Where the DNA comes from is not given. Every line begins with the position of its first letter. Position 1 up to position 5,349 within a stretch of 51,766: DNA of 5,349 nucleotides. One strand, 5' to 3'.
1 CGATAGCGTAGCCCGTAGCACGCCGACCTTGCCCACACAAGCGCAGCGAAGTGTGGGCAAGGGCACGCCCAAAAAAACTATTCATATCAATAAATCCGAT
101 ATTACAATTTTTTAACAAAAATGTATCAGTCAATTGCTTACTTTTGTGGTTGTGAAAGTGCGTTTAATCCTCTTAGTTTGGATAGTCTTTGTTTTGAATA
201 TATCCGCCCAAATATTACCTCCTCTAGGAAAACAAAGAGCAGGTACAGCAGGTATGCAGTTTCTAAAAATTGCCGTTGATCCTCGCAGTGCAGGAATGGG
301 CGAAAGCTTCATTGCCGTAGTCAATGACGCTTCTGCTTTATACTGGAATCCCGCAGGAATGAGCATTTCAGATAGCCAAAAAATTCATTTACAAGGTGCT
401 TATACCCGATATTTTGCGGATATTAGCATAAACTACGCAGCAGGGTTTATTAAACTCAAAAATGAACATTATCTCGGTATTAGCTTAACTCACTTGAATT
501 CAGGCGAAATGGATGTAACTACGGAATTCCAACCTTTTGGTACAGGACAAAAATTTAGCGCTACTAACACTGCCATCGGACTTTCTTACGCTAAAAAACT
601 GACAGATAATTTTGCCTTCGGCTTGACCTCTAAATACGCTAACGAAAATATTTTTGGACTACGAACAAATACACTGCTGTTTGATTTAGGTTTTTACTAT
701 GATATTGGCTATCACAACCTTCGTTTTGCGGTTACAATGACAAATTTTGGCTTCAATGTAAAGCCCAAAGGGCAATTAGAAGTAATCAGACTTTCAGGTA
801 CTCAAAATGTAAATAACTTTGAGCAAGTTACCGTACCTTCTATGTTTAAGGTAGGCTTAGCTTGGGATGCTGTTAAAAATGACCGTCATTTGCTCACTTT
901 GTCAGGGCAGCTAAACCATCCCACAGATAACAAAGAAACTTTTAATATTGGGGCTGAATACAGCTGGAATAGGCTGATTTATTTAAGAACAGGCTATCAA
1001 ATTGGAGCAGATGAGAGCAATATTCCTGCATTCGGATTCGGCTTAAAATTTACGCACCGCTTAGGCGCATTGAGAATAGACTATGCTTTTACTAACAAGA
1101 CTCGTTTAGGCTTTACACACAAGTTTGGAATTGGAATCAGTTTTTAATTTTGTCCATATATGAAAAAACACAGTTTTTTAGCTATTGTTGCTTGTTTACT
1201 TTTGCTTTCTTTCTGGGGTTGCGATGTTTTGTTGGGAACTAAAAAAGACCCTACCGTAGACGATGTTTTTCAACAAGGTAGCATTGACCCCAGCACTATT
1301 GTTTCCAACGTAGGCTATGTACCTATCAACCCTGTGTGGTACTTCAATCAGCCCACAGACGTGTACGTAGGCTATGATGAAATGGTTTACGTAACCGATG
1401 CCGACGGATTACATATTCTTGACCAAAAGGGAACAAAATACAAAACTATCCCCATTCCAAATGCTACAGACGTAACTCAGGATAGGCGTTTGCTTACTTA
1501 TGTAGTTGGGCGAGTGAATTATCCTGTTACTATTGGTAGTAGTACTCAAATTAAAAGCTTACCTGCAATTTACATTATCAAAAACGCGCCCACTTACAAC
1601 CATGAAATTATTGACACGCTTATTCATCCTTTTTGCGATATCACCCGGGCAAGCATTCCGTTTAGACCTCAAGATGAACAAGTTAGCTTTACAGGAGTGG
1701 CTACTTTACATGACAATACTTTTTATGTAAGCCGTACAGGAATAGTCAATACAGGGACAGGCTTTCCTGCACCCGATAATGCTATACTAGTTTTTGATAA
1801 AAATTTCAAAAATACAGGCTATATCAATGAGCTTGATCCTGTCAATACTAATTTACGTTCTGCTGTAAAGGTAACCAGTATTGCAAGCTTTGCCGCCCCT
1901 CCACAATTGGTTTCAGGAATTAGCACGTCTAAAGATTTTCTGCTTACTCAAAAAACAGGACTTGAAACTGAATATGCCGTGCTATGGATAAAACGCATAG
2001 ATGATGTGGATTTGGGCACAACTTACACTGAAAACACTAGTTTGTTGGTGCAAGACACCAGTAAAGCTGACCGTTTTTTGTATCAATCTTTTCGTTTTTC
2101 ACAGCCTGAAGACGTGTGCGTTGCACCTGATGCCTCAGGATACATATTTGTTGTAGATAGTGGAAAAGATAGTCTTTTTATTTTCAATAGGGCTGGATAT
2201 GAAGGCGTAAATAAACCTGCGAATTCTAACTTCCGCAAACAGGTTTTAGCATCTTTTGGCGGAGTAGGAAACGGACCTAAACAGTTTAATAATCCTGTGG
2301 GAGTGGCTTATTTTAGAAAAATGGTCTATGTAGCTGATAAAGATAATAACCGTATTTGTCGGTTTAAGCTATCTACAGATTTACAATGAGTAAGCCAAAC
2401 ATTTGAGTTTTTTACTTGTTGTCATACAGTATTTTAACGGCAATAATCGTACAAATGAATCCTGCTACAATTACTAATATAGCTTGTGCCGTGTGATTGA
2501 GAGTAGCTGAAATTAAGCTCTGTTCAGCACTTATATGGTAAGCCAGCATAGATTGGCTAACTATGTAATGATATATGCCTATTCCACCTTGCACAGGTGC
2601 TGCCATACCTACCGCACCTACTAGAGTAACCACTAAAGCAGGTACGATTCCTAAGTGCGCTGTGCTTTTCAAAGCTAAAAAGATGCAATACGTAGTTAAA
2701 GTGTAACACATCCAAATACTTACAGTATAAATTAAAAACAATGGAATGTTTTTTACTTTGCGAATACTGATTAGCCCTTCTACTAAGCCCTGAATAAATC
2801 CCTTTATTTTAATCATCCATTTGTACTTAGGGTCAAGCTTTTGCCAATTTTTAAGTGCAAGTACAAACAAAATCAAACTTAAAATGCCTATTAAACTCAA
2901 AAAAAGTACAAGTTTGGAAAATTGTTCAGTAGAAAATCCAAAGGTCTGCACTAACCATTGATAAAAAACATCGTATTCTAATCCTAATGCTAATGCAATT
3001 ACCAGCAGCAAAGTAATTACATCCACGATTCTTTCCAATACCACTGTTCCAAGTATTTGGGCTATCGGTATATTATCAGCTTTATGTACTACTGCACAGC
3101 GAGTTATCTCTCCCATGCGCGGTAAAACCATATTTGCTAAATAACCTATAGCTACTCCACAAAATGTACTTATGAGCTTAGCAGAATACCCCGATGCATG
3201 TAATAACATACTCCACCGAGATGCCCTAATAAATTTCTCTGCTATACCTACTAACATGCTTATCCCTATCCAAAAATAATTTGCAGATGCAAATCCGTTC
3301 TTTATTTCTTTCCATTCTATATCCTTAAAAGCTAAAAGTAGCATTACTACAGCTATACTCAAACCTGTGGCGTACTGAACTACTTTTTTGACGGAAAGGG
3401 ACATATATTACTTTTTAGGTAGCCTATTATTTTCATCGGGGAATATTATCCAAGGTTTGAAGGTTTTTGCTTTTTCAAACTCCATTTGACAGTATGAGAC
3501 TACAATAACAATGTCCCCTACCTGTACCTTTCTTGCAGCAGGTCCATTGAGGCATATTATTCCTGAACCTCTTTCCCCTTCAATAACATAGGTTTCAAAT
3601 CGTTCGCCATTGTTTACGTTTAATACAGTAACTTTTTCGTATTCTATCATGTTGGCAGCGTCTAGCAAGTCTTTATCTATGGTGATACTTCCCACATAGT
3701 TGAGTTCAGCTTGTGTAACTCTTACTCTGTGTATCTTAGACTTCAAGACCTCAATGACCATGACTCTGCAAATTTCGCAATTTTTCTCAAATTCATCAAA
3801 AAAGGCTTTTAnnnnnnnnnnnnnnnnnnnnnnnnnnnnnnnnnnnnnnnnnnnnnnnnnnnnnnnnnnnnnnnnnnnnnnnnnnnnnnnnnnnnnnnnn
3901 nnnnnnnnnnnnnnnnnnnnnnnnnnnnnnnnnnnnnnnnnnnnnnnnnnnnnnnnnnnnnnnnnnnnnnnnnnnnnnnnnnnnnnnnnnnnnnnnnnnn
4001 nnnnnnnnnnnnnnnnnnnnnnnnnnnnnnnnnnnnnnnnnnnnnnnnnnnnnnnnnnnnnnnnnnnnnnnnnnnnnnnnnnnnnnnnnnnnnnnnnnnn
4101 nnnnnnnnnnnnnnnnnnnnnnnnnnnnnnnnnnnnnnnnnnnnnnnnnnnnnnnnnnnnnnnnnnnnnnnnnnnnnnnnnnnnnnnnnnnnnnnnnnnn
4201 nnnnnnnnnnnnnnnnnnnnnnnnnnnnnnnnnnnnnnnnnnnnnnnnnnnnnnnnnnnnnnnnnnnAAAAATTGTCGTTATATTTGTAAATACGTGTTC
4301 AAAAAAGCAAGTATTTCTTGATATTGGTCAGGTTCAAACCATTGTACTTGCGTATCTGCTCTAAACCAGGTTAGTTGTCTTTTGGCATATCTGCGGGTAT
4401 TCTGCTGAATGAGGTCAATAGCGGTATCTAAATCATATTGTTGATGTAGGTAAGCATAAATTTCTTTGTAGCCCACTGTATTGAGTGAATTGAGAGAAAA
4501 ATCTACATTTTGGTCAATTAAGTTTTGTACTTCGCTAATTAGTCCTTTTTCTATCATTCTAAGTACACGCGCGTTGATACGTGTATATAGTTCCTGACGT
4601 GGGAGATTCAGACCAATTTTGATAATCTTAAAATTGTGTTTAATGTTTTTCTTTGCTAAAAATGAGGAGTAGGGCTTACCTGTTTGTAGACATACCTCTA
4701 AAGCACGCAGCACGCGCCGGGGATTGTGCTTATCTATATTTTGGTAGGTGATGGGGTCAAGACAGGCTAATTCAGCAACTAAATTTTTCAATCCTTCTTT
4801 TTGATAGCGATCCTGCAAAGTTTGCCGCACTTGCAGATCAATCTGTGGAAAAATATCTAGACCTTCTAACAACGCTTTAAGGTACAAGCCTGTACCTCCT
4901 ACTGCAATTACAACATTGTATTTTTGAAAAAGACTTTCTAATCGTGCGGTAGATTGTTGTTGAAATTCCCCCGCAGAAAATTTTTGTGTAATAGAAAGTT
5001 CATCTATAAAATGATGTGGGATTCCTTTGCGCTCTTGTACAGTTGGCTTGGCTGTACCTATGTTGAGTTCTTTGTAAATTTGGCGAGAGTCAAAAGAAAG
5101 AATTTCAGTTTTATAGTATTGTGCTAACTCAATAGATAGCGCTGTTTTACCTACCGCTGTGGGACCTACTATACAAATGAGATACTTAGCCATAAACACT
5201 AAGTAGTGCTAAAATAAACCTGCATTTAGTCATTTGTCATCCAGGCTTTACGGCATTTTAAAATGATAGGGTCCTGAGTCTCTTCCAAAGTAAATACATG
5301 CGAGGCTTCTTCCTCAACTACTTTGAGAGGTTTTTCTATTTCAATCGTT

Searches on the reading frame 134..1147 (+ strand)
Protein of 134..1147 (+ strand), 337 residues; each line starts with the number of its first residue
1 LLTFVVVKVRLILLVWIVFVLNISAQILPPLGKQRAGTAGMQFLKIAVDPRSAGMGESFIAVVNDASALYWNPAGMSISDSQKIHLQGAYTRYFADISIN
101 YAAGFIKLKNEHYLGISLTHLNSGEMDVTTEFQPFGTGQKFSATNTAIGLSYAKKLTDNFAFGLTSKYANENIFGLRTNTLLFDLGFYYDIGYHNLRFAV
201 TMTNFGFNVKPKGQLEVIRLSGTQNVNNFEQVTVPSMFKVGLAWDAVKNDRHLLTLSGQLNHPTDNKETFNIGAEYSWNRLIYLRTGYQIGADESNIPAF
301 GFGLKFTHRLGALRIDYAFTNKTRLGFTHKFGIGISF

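Call 31: search_protein_families(library=pfam, proteins=[window:134-1147:+], max_evalue=0.00001)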
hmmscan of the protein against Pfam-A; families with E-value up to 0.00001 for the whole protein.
window:134-1147:+ (337 aa): 1 family
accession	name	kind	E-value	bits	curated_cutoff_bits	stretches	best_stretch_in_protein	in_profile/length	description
PF19572.5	PorV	-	4.2e-12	46.5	27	1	33-172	5-145/243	Type IX secretion system protein PorV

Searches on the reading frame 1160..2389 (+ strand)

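Call 96: search_protein_families(library=pfam, proteins=[window:1160-2389:+], max_evalue=0.000001)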
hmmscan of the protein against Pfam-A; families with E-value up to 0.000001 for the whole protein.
window:1160-2389:+ (409 aa): 1 family
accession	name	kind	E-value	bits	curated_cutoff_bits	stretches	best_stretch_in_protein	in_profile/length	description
PF01436.27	NHL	-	1.7e-07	31.4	20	0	376-402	1-28/28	NHL repeat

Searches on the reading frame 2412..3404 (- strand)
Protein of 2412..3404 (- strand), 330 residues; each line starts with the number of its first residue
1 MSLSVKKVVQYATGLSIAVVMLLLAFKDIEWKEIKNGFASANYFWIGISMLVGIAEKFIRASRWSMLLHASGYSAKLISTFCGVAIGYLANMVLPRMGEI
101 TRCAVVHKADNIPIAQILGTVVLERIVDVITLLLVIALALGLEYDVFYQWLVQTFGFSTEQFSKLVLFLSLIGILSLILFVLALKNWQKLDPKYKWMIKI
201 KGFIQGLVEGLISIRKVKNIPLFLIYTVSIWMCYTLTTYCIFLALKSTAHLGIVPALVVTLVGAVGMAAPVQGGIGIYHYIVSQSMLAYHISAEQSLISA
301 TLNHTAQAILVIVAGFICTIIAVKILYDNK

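Call 96: search_protein_families(library=pfam, proteins=[window:2412-3404:-], max_evalue=0.000001)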
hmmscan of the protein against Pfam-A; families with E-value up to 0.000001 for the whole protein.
window:2412-3404:- (330 aa): 1 family
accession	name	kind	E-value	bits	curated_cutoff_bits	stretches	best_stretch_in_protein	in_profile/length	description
PF03706.18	LPG_synthase_TM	-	3.4e-40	138.8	33.4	1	13-315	3-302/302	Lysylphosphatidylglycerol synthase TM region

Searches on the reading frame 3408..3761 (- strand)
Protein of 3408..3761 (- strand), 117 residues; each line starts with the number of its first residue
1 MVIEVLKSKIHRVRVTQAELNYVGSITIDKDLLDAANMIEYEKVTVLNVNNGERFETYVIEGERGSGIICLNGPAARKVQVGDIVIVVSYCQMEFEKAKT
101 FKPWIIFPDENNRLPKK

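Call 96: search_protein_families(library=pfam, proteins=[window:3408-3761:-], max_evalue=0.000001)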
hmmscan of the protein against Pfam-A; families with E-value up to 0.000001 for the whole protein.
window:3408-3761:- (117 aa): 1 family
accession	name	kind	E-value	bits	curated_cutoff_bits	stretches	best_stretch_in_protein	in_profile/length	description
PF02261.22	Asp_decarbox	-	2.7e-53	179.2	25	1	1-114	1-114/115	Aspartate decarboxylase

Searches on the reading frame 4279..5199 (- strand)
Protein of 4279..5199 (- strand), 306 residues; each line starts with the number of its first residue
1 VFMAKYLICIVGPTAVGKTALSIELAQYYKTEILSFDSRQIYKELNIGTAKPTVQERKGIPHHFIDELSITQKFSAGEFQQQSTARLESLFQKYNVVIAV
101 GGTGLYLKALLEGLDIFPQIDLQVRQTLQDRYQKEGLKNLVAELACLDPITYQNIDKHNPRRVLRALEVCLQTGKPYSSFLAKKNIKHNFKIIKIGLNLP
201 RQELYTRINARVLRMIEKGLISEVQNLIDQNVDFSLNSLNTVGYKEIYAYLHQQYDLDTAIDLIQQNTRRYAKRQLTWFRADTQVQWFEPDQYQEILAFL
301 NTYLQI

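Call 96: search_protein_families(library=pfam, proteins=[window:4279-5199:-], max_evalue=0.000001)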
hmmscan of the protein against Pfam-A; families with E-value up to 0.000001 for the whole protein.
window:4279-5199:- (306 aa): 2 families
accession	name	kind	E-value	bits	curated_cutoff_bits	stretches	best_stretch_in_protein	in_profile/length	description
PF01715.23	IPPT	-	4.3e-85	285.7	23.6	1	40-281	1-242/243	IPP transferase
PF01745.22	IPT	-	2.7e-11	43.8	20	1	8-103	4-100/233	Isopentenyl transferase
